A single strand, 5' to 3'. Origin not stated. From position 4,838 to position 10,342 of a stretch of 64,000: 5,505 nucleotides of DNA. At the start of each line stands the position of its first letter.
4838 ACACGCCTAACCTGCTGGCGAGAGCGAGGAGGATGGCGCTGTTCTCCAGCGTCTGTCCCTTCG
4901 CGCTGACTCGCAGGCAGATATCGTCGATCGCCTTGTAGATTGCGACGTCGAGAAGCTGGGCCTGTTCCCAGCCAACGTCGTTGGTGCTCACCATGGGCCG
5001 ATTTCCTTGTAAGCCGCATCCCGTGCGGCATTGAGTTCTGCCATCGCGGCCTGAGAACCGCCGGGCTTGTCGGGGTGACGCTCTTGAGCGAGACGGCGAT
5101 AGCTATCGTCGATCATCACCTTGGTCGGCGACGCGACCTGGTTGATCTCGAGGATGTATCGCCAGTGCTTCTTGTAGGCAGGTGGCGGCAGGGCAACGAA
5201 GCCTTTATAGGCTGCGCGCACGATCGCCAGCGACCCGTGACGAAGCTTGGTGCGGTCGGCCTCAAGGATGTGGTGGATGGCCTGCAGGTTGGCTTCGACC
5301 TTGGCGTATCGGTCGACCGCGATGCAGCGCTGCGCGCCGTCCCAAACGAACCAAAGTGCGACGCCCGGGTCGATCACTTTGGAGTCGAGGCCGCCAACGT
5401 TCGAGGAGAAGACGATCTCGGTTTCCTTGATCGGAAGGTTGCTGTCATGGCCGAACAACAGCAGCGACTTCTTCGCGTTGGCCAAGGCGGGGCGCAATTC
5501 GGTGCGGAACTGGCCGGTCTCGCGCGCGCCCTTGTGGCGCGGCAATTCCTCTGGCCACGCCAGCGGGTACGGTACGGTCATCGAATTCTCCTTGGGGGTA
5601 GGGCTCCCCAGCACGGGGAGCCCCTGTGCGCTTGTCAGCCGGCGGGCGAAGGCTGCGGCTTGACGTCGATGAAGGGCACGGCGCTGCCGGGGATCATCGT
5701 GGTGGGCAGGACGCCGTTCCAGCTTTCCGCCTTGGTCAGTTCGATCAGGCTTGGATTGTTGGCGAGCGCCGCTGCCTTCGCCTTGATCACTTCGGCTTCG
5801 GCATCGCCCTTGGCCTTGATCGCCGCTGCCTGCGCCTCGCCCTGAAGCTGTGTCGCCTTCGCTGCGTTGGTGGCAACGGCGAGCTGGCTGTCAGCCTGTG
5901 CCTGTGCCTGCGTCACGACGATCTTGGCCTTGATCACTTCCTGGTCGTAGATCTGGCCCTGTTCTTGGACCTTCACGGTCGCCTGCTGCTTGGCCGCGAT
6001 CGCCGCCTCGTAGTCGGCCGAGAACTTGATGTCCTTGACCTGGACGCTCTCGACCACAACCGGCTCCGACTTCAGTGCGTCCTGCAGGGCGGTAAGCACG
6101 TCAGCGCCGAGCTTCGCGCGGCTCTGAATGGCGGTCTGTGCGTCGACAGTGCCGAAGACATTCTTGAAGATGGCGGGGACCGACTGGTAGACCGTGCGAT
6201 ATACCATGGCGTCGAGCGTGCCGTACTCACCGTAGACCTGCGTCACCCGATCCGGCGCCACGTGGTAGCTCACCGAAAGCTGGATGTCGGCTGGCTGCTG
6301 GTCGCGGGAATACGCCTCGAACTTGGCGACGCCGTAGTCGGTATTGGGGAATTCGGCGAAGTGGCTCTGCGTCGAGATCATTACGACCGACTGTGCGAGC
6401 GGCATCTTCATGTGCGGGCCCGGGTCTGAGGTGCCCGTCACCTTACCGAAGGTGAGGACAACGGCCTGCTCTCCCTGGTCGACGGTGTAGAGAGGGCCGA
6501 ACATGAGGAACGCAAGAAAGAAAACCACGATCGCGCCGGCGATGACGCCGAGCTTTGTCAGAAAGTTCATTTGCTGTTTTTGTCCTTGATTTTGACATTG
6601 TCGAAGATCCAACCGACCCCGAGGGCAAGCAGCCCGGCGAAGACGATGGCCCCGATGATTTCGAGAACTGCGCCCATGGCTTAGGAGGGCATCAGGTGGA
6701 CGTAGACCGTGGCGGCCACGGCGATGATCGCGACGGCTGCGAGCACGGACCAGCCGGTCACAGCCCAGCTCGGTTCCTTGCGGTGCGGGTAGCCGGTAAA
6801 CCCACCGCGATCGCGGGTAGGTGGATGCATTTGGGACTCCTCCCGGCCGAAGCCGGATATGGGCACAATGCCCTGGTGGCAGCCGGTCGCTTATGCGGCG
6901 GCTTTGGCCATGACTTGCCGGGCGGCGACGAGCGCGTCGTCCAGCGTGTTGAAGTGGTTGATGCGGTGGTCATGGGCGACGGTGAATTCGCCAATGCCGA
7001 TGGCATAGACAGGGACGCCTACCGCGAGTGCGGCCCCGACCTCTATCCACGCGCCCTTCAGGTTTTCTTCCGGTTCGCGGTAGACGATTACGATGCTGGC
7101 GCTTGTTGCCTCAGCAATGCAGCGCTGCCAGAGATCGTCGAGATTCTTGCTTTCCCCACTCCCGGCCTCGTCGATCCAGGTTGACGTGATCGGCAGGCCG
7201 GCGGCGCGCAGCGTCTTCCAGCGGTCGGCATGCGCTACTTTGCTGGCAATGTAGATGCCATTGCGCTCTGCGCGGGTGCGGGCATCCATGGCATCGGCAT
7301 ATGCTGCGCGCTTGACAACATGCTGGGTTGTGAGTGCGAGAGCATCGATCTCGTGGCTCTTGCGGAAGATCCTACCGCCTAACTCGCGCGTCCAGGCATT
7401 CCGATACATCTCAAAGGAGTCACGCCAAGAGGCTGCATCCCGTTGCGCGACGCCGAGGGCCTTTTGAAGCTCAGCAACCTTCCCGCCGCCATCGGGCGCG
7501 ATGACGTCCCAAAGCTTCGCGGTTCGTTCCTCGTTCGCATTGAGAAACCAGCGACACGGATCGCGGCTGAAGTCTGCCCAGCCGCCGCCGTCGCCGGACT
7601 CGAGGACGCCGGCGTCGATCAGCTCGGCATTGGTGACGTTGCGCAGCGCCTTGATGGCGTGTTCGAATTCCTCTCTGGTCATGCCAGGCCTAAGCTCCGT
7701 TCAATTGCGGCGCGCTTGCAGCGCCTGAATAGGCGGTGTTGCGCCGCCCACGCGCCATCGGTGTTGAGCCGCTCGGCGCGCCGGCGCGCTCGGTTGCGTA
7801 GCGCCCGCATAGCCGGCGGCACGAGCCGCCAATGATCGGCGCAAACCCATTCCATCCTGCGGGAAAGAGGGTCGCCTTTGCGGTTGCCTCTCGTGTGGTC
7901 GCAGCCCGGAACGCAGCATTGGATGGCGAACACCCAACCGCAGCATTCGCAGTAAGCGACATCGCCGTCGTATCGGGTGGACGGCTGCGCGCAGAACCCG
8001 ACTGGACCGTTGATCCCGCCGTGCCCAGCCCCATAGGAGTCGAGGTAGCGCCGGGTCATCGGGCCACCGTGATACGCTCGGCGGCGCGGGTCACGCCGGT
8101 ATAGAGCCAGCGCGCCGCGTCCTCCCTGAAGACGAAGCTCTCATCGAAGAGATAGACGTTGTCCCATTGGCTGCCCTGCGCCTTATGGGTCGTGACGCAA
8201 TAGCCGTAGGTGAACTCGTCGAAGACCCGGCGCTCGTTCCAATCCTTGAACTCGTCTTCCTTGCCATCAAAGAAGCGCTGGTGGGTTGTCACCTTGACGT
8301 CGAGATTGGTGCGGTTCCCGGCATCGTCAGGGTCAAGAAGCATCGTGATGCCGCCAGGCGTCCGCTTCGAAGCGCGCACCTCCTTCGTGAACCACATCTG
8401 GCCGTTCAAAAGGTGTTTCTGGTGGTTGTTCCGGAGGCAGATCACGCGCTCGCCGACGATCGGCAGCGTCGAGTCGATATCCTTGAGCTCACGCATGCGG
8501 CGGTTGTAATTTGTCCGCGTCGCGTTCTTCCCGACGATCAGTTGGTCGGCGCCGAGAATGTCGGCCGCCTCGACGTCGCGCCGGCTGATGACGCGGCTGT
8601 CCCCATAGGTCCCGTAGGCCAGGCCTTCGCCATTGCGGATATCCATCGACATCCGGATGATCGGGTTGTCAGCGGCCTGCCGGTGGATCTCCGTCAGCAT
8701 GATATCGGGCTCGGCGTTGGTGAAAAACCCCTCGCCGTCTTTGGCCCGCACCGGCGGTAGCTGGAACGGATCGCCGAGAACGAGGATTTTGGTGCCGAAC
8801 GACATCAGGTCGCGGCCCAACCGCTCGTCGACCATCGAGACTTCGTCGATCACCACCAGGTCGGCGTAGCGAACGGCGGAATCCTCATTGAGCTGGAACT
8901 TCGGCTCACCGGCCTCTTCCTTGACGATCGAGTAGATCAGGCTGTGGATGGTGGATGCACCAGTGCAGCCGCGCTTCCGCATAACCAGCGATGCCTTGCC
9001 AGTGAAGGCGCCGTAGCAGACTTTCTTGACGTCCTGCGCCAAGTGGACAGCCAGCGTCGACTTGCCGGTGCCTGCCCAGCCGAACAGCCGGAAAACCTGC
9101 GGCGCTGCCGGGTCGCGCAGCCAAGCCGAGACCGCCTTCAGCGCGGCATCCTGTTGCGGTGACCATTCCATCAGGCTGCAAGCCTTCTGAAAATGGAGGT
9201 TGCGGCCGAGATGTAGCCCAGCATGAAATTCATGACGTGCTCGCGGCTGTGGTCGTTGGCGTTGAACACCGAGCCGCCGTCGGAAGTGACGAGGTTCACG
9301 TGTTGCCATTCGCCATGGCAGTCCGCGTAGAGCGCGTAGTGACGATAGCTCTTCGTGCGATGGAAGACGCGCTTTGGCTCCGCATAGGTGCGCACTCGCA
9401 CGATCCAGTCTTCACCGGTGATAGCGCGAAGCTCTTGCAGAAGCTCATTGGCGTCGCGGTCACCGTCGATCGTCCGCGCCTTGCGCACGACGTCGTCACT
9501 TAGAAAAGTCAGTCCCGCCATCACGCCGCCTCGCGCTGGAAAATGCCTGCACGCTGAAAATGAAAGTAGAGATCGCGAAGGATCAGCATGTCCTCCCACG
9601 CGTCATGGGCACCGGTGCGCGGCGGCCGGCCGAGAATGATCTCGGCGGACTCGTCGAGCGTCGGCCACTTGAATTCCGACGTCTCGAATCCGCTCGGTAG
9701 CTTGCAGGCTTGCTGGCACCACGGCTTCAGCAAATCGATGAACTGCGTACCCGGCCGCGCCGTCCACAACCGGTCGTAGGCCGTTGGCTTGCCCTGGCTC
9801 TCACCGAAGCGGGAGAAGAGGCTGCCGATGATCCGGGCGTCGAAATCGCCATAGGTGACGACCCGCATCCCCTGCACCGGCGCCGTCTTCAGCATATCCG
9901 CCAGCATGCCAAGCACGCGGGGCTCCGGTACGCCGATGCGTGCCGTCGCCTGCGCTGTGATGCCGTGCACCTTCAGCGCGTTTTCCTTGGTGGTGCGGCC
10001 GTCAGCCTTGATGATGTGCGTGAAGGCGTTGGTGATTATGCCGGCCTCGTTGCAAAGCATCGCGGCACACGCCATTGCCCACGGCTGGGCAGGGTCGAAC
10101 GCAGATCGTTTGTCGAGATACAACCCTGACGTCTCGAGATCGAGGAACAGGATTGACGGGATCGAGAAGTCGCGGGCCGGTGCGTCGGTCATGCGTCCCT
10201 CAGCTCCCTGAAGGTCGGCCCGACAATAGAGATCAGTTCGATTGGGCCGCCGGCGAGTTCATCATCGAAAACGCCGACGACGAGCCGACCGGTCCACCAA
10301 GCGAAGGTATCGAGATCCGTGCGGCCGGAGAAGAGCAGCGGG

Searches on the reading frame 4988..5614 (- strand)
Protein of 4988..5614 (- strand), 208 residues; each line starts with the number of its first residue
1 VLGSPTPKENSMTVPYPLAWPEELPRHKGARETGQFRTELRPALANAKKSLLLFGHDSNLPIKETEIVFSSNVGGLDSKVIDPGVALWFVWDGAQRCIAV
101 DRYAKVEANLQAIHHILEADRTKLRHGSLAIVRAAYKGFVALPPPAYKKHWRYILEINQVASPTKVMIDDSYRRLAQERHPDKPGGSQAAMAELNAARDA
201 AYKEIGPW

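Call 6: search_protein_families(library=pfam, proteins=[window:4988-5614:-], max_evalue=0.01)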
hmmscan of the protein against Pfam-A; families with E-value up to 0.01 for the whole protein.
window:4988-5614:- (208 aa): 1 family
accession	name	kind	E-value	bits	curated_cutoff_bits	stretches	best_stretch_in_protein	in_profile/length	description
PF00226.36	DnaJ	-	0.00044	20.7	27.8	1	154-191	5-43/63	DnaJ domain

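Call 69: search_protein_families(library=phrogs, proteins=[window:4988-5614:-], max_evalue=0.001)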
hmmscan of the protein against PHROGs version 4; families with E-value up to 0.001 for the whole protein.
window:4988-5614:- (208 aa): 1 family
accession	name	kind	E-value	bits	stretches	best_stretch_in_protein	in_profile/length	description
phrog_9210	-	unknown function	1.1e-39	137.2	1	16-205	8-203/204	-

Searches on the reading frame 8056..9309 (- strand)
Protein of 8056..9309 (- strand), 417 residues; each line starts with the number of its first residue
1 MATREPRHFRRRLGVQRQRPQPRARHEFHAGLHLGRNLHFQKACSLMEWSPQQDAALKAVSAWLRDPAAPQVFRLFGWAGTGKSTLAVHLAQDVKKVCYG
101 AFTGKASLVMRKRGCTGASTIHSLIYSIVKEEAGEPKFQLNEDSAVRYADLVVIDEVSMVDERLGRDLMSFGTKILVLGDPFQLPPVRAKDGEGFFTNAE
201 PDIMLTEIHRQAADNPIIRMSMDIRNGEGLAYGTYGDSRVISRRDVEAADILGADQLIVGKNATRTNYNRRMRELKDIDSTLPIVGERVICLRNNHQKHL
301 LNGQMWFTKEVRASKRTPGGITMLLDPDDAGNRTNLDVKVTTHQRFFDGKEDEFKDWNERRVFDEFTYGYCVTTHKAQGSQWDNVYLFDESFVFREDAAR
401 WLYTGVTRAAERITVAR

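Call 7: search_protein_families(library=pfam, proteins=[window:8056-9309:-], max_evalue=0.01)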
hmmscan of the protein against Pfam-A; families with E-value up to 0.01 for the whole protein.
window:8056-9309:- (417 aa): 9 families
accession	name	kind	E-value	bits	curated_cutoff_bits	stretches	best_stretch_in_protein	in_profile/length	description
PF13604.12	AAA_30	-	1.7e-20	74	27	1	71-239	19-184/191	AAA domain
PF13538.12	UvrD_C_2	-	1.2e-15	57.5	27.4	1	368-413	1-49/52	UvrD-like helicase C-terminal domain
PF13245.12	AAA_19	-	3.8e-15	56.7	25.1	1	70-187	11-132/134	AAA domain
PF01443.25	Viral_helicase1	-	8.4e-07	29.5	21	0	77-187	5-100/228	Viral superfamily 1 RNA helicase core domain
PF05970.20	PIF1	-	3.7e-06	27.1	25.9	1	68-190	20-158/223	PIF1-like helicase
PF24883.2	NPHP3_N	-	0.00086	20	24.8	1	59-129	11-76/164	Nephrocystin 3, N-terminal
PF13401.12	AAA_22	-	0.0077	17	27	0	75-163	10-99/130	AAA domain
PF00931.28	NB-ARC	-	0.0093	15.7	23.5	0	55-111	3-58/248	NB-ARC domain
PF13481.12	AAA_25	-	0.0097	16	27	0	71-94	34-57/195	AAA domain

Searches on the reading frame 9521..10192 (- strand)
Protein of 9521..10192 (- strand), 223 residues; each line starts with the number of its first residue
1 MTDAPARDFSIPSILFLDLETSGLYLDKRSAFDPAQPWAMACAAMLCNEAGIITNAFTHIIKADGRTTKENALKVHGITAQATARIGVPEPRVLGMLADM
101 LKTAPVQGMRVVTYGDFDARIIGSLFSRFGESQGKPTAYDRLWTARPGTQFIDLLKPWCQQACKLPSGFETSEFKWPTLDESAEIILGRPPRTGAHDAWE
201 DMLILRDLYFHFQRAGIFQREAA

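Call 7: search_protein_families(library=pfam, proteins=[window:9521-10192:-], max_evalue=0.01)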
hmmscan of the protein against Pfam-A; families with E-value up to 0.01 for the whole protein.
window:9521-10192:- (223 aa): 0 families

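Call 40: search_protein_families(library=pfam, proteins=[window:9521-10192:-], max_evalue=5)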
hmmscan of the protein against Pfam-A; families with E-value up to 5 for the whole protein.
window:9521-10192:- (223 aa): 0 families

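Call 69: search_protein_families(library=phrogs, proteins=[window:9521-10192:-], max_evalue=0.001)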
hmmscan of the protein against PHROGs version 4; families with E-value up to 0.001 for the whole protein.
window:9521-10192:- (223 aa): 1 family
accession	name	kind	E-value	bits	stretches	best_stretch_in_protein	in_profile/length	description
phrog_192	-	DNA, RNA and nucleotide metabolism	1.5e-11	45.2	1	12-218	106-275/397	DNA polymerase exonuclease subunit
